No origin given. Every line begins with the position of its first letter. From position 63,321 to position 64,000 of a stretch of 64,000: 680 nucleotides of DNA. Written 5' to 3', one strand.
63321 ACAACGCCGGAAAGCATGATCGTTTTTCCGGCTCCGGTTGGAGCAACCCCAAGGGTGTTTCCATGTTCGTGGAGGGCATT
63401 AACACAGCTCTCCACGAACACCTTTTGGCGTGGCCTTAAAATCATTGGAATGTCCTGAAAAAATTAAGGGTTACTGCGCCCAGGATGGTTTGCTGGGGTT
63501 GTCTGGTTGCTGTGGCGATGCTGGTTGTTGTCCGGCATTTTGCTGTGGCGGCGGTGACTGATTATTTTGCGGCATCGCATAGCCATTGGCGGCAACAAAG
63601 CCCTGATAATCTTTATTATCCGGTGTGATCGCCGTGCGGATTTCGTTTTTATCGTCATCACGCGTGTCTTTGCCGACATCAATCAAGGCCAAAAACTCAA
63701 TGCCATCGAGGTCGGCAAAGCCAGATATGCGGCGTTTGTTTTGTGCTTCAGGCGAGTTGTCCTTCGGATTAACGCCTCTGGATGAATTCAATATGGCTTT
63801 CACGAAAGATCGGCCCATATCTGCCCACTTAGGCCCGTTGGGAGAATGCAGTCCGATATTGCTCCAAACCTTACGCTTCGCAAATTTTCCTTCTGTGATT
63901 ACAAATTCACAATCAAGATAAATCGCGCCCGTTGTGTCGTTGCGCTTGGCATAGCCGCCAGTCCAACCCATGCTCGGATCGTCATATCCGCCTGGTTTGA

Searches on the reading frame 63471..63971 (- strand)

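Call 35: search_protein_families(library=pfam, proteins=[window:63471-63971:-], max_evalue=0.01)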
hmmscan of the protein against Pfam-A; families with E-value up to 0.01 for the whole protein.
window:63471-63971:- (166 aa): 0 families

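Call 88: search_protein_families(library=phrogs, proteins=[window:63471-63971:-], max_evalue=0.001)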
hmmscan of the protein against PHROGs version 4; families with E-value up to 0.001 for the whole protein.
window:63471-63971:- (166 aa): 1 family
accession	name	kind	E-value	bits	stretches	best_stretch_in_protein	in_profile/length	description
phrog_2300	-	unknown function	2.6e-34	120.5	1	10-166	66-201/347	-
